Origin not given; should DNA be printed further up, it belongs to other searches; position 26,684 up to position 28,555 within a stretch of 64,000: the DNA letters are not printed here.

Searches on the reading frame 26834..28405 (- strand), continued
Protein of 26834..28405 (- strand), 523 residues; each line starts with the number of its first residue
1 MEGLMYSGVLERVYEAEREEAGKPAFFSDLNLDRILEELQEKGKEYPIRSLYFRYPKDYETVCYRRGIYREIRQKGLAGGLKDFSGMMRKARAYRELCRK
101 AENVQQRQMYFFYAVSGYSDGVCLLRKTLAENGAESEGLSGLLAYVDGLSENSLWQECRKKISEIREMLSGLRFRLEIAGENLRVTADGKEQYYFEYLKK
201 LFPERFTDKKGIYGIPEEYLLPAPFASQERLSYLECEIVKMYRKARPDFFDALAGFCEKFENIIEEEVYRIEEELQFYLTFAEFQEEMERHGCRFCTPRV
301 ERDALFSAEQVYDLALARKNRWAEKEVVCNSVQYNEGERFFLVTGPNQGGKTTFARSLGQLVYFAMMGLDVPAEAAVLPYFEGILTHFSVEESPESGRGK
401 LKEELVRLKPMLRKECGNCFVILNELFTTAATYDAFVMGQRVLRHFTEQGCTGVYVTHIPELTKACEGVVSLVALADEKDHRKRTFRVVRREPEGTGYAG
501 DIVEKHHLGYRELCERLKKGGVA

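Call 46: search_dna_similar(query=window:26834-28405:-, collection=phages, mode=protein, max_evalue=1e-10, max_rows=15)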
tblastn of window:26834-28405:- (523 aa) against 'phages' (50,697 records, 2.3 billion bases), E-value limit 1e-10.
Records with a match: 12; places in all: 12; records where one place covers at least 80% of the query: 1.
Best place of each record, by identity: <60% 12.
By first word of the organism name: Ralstonia 4; Bacteriophage 3; Listeria 2; Enterococcus 2; Staphylococcus 1.
By host as written in the record: - 4; Ralstonia solanacearum 4; Listeria monocytogenes 2; Enterococcus faecalis 1; Staphylococcus aureus 1.
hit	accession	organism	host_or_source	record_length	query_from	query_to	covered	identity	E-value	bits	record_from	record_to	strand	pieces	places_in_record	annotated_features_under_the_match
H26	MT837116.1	Bacteriophage sp.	human fecal samples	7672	60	513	87%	32.1%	7e-62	324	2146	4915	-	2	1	record has no annotation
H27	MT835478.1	Bacteriophage sp.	human fecal samples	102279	181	464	54%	22.8%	1e-12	77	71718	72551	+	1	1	record has no annotation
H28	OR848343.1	Listeria phage LM 4-14-1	Listeria monocytogenes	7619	325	463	27%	35.5%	7e-16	87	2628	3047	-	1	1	record has no annotation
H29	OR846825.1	Listeria phage LM 4-11-1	Listeria monocytogenes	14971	325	463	27%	35.5%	8e-16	87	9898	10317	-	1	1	record has no annotation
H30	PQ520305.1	Enterococcus phage IME_EF3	-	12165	325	480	30%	30.6%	5e-15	84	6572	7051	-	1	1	record has no annotation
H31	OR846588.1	Enterococcus phage Efs 1-1-1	Enterococcus faecalis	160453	325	480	30%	30.6%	6e-15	84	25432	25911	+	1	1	record has no annotation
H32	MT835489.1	Bacteriophage sp.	human fecal samples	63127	336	504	32%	27.5%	2e-12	76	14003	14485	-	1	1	record has no annotation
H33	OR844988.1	Staphylococcus phage SA 1306 Kay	Staphylococcus aureus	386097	328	472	28%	28.1%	3e-12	76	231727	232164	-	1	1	record has no annotation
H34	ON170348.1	Ralstonia phage YO376_3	Ralstonia solanacearum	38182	325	464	27%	28.4%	6e-13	78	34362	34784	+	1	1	record has no annotation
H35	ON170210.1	Ralstonia phage YO122_3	Ralstonia solanacearum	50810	325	464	27%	28.4%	6e-13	78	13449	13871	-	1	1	record has no annotation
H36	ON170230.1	Ralstonia phage YO135_2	Ralstonia solanacearum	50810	325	464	27%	28.4%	6e-13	78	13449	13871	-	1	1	record has no annotation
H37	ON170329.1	Ralstonia phage YO194_3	Ralstonia solanacearum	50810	325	464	27%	28.4%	6e-13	78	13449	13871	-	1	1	record has no annotation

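Call 48: get_annotated_region(hit=H2, flank=9000)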
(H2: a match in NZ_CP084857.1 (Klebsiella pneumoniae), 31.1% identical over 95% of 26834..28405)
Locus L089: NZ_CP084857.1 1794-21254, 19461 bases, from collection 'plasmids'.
description: Klebsiella pneumoniae strain SB1170 plasmid pKp_SB61170_1, complete sequence
organism: Klebsiella pneumoniae (NCBI taxid 573)
taxonomy: Bacteria; Pseudomonadota; Gammaproteobacteria; Enterobacterales; Enterobacteriaceae; Klebsiella; Klebsiella pneumoniae
host: -; source: Homo sapiens,Whole organism,feces; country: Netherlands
typing (MOB-suite, as given by PLSDB): conjugative; replicon IncFIB,IncFII,rep_cluster_2183; relaxase MOBF,MOBF; mating-pair formation MPF_F
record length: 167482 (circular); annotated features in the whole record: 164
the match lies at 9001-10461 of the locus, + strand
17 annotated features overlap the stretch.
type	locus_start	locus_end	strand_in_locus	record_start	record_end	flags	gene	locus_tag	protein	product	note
CDS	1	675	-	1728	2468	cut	-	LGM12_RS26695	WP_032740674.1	tyrosine-type recombinase/integrase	GO:0015074 - DNA integration [Evidence IEA]; GO:0006310 - DNA recombination [Evidence IEA]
CDS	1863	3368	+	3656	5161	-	-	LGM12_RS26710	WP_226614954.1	hypothetical protein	-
CDS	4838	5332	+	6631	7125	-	-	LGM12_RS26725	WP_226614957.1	DNA-binding protein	-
CDS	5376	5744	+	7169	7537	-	-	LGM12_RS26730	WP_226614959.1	hypothetical protein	-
CDS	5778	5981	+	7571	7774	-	-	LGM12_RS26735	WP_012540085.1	HHA domain-containing protein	-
CDS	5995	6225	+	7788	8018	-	-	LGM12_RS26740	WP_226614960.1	hypothetical protein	-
CDS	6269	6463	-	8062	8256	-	-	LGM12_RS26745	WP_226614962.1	hypothetical protein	-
CDS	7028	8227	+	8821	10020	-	-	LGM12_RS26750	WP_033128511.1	cation:proton antiporter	GO:0006812 - monoatomic cation transport [Evidence IEA]; GO:1902600 - proton transmembrane transport [Evidence IEA]; ...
CDS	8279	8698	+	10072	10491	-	-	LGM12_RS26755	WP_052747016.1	universal stress protein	-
CDS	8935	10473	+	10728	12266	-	-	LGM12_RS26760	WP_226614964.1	DNA mismatch repair protein MutS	-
CDS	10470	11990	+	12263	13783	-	-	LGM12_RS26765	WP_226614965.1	DNA mismatch repair protein MutS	-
CDS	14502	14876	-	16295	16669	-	crcB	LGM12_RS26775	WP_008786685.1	fluoride efflux transporter CrcB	-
CDS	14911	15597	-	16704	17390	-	-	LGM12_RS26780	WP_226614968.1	2,3-bisphosphoglycerate-dependent phosphoglycerate mutase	GO:0006096 - glycolytic process [Evidence IEA]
CDS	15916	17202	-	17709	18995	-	eno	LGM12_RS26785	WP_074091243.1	phosphopyruvate hydratase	GO:0006096 - glycolytic process [Evidence IEA]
CDS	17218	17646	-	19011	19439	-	-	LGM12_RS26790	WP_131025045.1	universal stress protein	-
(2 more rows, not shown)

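Call 49: get_annotated_region(hit=H9, flank=9000)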
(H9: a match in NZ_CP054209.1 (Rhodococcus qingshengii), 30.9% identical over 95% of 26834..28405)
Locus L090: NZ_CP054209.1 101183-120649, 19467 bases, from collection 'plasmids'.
description: Rhodococcus qingshengii strain CX-1 plasmid unnamed2, complete sequence
organism: Rhodococcus qingshengii (NCBI taxid 334542)
taxonomy: Bacteria; Actinomycetota; Actinomycetes; Mycobacteriales; Nocardiaceae; Rhodococcus; Rhodococcus qingshengii
host: -; source: cell culture,carbendazim contaminated soil; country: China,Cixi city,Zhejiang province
typing (MOB-suite, as given by PLSDB): mobilizable; relaxase MOBP
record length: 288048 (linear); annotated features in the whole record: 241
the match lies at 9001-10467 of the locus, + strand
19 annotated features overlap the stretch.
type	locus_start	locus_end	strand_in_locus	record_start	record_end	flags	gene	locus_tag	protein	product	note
CDS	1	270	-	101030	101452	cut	-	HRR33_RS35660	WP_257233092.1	hypothetical protein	-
CDS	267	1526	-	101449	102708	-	-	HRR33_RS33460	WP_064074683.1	site-specific integrase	GO:0015074 - DNA integration [Evidence IEA]; GO:0006310 - DNA recombination [Evidence IEA]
CDS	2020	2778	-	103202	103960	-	-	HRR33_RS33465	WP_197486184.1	prepilin peptidase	-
CDS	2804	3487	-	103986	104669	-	-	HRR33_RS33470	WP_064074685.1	hypothetical protein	-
CDS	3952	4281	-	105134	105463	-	-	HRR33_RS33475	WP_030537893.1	hypothetical protein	-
CDS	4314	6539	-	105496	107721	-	-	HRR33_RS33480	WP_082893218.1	FtsK/SpoIIIE domain-containing protein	-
CDS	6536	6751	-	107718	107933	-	-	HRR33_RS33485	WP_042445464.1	hypothetical protein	-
CDS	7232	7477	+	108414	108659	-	-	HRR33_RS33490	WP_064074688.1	hypothetical protein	-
CDS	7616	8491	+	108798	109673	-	-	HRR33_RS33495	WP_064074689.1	metallophosphoesterase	-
CDS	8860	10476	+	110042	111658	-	-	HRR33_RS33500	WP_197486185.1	DNA mismatch repair protein MutS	-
CDS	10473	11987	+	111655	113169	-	-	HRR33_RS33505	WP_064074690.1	hypothetical protein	-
CDS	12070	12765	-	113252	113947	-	-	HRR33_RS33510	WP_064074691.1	phosphatase PAP2 family protein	-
CDS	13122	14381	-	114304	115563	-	-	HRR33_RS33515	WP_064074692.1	MFS transporter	-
CDS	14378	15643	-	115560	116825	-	eno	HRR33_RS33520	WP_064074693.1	phosphopyruvate hydratase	GO:0006096 - glycolytic process [Evidence IEA]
CDS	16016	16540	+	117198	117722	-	-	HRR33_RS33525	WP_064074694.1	CrcB family protein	-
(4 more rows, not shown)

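Call 53: get_annotated_region(hit=H1, flank=9000)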
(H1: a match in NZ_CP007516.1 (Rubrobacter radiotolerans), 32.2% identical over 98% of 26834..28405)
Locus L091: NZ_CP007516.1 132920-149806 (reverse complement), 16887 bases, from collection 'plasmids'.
description: Rubrobacter radiotolerans strain RSPS-4 plasmid 2, complete sequence
organism: Rubrobacter radiotolerans (NCBI taxid 42256)
taxonomy: Bacteria; Actinomycetota; Rubrobacteria; Rubrobacterales; Rubrobacteraceae; Rubrobacter; Rubrobacter radiotolerans
host: -; source: -; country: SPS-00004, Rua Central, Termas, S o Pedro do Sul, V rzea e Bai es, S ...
typing (MOB-suite, as given by PLSDB): non-mobilizable; replicon rep_cluster_232
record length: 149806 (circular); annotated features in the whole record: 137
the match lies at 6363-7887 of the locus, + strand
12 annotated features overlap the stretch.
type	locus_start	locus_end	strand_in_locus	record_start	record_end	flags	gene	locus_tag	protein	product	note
CDS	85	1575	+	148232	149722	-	-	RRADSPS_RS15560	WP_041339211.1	NAD-dependent succinate-semialdehyde dehydrogenase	-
CDS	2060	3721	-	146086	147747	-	-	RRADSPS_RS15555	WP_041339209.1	hypothetical protein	-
CDS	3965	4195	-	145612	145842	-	-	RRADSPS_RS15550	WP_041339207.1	hypothetical protein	-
CDS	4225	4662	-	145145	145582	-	-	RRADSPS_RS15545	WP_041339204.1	universal stress protein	-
CDS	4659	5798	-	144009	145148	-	-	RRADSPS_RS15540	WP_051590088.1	cation:proton antiporter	GO:0006812 - monoatomic cation transport [Evidence IEA]; GO:1902600 - proton transmembrane transport [Evidence IEA]; ...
CDS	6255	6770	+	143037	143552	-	-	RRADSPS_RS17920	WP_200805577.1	hypothetical protein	-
CDS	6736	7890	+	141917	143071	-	-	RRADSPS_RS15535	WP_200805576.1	hypothetical protein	-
CDS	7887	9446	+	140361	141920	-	-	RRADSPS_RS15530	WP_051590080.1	hypothetical protein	-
CDS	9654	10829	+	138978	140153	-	-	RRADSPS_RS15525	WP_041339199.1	MFS transporter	-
CDS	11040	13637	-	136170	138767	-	-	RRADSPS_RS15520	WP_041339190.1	cation-transporting P-type ATPase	-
CDS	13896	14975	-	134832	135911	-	-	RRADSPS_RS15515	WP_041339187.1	calcium/sodium antiporter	GO:0098662 - inorganic cation transmembrane transport [Evidence IEA]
CDS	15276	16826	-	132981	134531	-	-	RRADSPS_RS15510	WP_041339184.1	multicopper oxidase family protein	-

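Call 54: get_annotated_region(hit=H24, flank=9000)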
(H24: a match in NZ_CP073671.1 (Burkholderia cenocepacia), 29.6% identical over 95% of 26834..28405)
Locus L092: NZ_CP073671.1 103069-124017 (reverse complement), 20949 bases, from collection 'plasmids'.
description: Burkholderia cenocepacia strain toggle2 plasmid unnamed1, complete sequence
organism: Burkholderia cenocepacia (NCBI taxid 95486)
taxonomy: Bacteria; Pseudomonadota; Betaproteobacteria; Burkholderiales; Burkholderiaceae; Burkholderia; Burkholderia cenocepacia
host: -; source: Homo sapiens,blood; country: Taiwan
typing (MOB-suite, as given by PLSDB): conjugative; replicon rep_cluster_1467; relaxase MOBF; mating-pair formation MPF_F
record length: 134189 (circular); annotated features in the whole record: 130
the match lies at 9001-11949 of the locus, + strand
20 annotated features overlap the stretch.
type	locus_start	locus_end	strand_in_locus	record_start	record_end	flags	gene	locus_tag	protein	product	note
CDS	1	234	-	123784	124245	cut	-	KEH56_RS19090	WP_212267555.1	hypothetical protein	-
CDS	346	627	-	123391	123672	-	-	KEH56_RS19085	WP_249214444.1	hypothetical protein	-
CDS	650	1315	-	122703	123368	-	-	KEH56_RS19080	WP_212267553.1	LPD29 domain-containing protein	-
CDS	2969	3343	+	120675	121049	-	-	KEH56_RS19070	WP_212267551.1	hypothetical protein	-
CDS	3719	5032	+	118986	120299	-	eno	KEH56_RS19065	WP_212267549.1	phosphopyruvate hydratase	GO:0006096 - glycolytic process [Evidence IEA]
CDS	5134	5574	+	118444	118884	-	-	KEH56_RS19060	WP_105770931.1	hypothetical protein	-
CDS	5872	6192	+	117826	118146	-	-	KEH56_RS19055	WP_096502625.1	DUF190 domain-containing protein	-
CDS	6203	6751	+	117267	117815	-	ppa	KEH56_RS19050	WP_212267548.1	inorganic diphosphatase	GO:0006796 - phosphate-containing compound metabolic process [Evidence IEA]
CDS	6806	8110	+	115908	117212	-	eno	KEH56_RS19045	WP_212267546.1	phosphopyruvate hydratase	GO:0006096 - glycolytic process [Evidence IEA]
CDS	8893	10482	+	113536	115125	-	-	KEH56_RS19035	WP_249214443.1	DNA mismatch repair protein MutS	-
CDS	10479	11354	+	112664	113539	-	-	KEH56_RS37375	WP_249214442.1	hypothetical protein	-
CDS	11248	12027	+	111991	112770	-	-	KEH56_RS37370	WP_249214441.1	hypothetical protein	-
CDS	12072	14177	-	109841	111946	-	-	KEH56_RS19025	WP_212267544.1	dynamin family protein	-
CDS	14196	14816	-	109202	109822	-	-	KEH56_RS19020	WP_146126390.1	hypothetical protein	-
CDS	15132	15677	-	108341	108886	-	-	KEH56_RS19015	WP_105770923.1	inorganic diphosphatase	GO:0006796 - phosphate-containing compound metabolic process [Evidence IEA]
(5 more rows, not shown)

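Call 55: get_annotated_region(hit=H19, flank=9000)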
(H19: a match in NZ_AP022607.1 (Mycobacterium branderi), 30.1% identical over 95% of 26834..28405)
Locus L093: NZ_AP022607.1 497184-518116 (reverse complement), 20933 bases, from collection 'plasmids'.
description: Mycobacterium branderi strain JCM 12687 plasmid pJCM12687
organism: Mycobacterium branderi (NCBI taxid 43348)
taxonomy: Bacteria; Actinomycetota; Actinomycetes; Mycobacteriales; Mycobacteriaceae; Mycobacterium; Mycobacterium branderi
host: -; source: -; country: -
typing (MOB-suite, as given by PLSDB): non-mobilizable
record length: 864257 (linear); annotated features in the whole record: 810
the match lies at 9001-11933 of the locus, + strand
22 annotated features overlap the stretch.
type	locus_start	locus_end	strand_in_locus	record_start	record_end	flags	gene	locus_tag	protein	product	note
CDS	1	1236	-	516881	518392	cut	-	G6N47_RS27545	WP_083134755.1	proton-conducting transporter membrane subunit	-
CDS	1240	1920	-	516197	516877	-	-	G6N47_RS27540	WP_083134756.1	hydrogenase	-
CDS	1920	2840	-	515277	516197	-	-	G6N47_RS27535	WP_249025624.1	NADH-quinone oxidoreductase subunit H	-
CDS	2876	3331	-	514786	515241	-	-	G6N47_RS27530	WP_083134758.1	NUDIX domain-containing protein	-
CDS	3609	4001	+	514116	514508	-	-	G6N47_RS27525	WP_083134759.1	universal stress protein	-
CDS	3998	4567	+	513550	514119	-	-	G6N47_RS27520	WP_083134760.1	histidine phosphatase family protein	-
CDS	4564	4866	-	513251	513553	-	-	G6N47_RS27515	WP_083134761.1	hypothetical protein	-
CDS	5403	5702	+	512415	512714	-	-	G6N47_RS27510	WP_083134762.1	PE family protein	-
CDS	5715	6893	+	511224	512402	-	-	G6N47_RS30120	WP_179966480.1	PPE family protein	-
CDS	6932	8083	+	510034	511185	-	-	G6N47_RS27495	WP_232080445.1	PPE family protein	-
CDS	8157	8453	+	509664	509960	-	-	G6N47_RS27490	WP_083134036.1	WXG100 family type VII secretion target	-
CDS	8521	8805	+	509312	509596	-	-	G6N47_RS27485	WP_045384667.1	WXG100 family type VII secretion target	-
CDS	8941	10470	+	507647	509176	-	-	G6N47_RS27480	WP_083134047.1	hypothetical protein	-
CDS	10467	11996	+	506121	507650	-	-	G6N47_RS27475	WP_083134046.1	DNA mismatch repair protein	-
CDS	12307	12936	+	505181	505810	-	narI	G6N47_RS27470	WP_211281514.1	respiratory nitrate reductase subunit gamma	GO:0019645 - anaerobic electron transport chain [Evidence IEA]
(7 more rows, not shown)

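Call 57: predict_structure(alignment_id=A2)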
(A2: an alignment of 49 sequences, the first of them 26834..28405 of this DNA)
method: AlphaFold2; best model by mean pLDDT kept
length: 523 residues; sequences in the alignment: 49
mean_pLDDT: 85.0   pTM: 0.83
mean pLDDT of the five models: 85.0, 84.9, 82.8, 82.2, 82.1
residues with pLDDT >= 90: 292; 70-90: 145; 50-70: 73; < 50: 13
segments of 3 or more residues with pLDDT < 50: 1-4, 496-502
pLDDT, mean of each block of 10 residues (from residue 1): 67 73 90 96 94 93 97 96 96 93 91 96 97 95 94 94 92 75 71 72 74 64 61 80 87 96 93 97 96 96 95 94 84 94 81 94 98 98 88 60 81 83 79 81 92 90 85 74 69 58 58 76 52
secondary structure, 60 per line:
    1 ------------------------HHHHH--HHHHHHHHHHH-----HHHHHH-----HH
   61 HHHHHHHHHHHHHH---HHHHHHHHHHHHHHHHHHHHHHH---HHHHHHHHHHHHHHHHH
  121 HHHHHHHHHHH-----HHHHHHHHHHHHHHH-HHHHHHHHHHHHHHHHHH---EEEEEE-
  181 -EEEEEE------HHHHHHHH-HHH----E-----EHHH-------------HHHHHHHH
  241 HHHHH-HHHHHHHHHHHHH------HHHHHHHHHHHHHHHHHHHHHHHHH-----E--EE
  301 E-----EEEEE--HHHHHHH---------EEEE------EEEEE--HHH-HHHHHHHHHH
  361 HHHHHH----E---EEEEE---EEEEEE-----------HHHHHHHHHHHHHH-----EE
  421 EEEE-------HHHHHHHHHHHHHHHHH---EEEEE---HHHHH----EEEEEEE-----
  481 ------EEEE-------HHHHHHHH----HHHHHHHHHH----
elements in order: H25-29 H32-42 H48-53 H59-74 H78-100 H104-131 H137-151 H153-170 E174-179 E182-187 H194-201 H233-245 H247-259 H266-290 E299-301 E307-311 H314-320 E330-333 E340-344 H351-366 E375-379 E383-388 H400-413 E419-424 H432-448 E452-456 H460-464 E469-475 E487-490 H498-505 H510-519

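Call 76: find_encoding_contigs(protein=P0048, flank=9000, max_places=1)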
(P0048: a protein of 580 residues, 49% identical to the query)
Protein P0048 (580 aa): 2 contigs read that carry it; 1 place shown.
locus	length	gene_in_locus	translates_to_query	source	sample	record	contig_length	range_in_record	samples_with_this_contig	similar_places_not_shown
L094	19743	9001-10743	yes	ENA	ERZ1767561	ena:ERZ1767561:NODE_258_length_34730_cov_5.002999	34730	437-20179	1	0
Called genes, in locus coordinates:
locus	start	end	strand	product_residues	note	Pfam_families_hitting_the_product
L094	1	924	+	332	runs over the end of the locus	PF01207:Dus, PF01180:DHO_dh (faint)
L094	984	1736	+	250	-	PF12844:HTH_19, PF13560:HTH_31, PF01381:HTH_3, PF13443:HTH_26 (weak)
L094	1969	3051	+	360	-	PF01118:Semialdhyde_dh, PF02774:Semialdhyde_dhC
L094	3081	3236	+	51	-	-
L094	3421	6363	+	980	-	PF00005:ABC_tran, PF02463:SMC_N (weak), PF02687:FtsX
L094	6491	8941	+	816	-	PF06733:DEAD_2, PF13307:Helicase_C_2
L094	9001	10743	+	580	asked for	PF00488:MutS_V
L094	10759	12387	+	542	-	PF00488:MutS_V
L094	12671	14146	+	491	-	PF00370:FGGY_N, PF02782:FGGY_C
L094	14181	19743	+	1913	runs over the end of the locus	PF07944:Beta-AFase-like_GH127_cat, PF20736:Glyco_hydro127M, PF16375:DUF4986, PF10737:GerPC (faint), PF10667:DUF2486 (faint)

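Call 77: find_encoding_contigs(protein=P0043, flank=9000, max_places=1)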
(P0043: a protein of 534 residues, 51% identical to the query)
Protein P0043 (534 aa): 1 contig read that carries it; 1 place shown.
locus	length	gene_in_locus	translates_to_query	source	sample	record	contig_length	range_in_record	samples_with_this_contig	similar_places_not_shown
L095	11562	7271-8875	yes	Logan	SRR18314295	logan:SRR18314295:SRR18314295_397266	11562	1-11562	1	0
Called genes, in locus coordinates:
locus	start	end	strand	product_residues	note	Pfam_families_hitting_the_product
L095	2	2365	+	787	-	?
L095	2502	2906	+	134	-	-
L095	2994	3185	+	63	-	-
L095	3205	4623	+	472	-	PF00224:PK, PF03328:HpcH_HpaI (weak), PF02887:PK_C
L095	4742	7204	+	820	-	PF06733:DEAD_2, PF13307:Helicase_C_2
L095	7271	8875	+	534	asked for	PF00488:MutS_V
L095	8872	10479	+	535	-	PF00488:MutS_V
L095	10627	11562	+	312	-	?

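Call 93: search_protein_representatives(alignment_id=A2)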
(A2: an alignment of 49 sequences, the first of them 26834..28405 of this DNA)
Query: 49 sequences, 511 profile positions. Proteins with E-value up to 0.001 (for the whole library): 19182; up to 1e-10: 7145; up to 1e-30: 1719. The best 150 are listed.
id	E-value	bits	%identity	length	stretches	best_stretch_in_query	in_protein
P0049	4.4e-212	722.1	-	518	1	1-510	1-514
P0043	1.3e-206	704.0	-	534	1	11-508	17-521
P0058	5.7e-205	698.6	-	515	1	1-508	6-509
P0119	7.3e-205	698.2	-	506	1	2-507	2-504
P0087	4.4e-204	695.7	-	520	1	3-510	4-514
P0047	2.1e-196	670.4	-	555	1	3-508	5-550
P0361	6.6e-191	652.2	-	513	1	3-509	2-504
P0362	4.3e-190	649.5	-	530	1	1-509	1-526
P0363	1.7e-186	637.7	-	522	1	2-507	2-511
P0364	2.0e-179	614.3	-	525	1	1-508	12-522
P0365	2.6e-178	610.7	-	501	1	1-505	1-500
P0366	7.1e-178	609.2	-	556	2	312-508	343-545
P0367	1.7e-176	604.7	-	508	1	1-506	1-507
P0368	1.0e-174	598.8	-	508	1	3-505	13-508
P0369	1.9e-174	597.9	-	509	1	2-506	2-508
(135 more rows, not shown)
